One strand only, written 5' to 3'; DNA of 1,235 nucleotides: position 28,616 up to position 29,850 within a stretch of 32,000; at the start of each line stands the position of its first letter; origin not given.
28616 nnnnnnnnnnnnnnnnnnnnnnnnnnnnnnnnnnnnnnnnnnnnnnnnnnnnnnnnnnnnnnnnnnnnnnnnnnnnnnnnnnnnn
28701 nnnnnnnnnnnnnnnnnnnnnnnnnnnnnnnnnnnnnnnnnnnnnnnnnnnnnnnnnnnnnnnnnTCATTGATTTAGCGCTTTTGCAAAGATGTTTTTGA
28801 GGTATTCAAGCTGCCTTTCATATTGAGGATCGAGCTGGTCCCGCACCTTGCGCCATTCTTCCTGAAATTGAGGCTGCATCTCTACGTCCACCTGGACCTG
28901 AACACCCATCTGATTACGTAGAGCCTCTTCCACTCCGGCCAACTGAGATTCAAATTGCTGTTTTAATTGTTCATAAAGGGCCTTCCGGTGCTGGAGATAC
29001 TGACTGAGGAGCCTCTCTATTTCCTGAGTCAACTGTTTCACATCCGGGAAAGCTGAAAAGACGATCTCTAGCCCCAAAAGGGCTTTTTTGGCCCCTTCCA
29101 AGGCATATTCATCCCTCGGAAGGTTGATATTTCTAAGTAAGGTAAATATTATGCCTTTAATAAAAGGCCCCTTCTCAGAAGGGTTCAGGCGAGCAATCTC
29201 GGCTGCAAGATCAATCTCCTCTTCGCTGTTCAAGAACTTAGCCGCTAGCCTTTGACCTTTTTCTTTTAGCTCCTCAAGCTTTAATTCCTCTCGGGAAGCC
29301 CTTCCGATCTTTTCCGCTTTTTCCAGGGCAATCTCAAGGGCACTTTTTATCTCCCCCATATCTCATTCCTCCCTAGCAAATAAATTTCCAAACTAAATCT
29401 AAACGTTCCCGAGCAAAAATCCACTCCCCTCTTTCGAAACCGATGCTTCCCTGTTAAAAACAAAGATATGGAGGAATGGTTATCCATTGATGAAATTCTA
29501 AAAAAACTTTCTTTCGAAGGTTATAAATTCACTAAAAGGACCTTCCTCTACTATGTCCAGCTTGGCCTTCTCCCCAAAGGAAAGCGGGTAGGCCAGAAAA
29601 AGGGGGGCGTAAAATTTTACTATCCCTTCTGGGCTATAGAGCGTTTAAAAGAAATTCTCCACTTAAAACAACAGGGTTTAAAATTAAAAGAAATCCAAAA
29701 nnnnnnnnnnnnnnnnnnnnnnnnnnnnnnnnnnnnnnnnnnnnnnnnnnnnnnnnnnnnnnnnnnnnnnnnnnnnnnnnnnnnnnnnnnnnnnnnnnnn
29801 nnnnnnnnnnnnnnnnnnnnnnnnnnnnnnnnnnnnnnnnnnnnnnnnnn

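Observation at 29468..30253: HdrC-type Fe-S subunit carrying an N-terminal MerR-like DNA-binding domain at the head of hdrCBA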

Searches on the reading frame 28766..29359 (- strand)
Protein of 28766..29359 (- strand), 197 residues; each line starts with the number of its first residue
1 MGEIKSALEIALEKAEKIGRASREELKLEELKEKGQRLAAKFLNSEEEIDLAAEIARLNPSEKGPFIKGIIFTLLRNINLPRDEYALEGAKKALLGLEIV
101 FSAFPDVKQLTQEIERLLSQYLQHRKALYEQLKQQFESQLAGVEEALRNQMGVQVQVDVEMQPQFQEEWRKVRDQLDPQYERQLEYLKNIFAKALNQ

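Call 3: search_protein_families(library=pfam, proteins=[window:28766-29359:-], max_evalue=1)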
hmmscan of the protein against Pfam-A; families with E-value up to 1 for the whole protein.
window:28766-29359:- (197 aa): 9 families
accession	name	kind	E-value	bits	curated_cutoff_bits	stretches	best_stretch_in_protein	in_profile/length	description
PF20362.3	DUF6657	-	1.2e-06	29.1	27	1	69-188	18-137/142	Family of unknown function (DUF6657)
PF05823.17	Gp-FAR-1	-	0.0083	17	29.2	1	27-150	42-140/149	Nematode fatty acid retinoid binding protein (Gp-FAR-1)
PF12474.13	PKK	-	0.0091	16.6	25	1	108-179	32-104/139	Polo kinase kinase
PF25605.1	Phage_80a_gp11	-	0.035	14.8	27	0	164-191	5-32/76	Phage 80a gp11 protein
PF20421.4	DHR-2_Lobe_C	-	0.064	13.7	26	1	123-178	47-102/103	DHR-2, Lobe C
PF05696.16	DUF826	-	0.073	13.7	25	1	123-154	21-53/75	Protein of unknown function (DUF826)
PF07743.18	HSCB_C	-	0.27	12.1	22.1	1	112-148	24-61/74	HSCB C-terminal oligomerisation domain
PF05348.16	UMP1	-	0.53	10.9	26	1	118-166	27-75/118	Proteasome maturation factor UMP1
PF05008.21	V-SNARE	-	0.54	11.2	25.9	1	106-185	11-89/92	Vesicle transport v-SNARE protein N-terminus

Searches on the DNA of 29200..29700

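Call 79: search_rna_families(source=window, start=29200, end=29700, threshold=evalue, max_evalue=1)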
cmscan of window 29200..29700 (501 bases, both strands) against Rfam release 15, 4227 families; matches with E-value up to 1: 0.
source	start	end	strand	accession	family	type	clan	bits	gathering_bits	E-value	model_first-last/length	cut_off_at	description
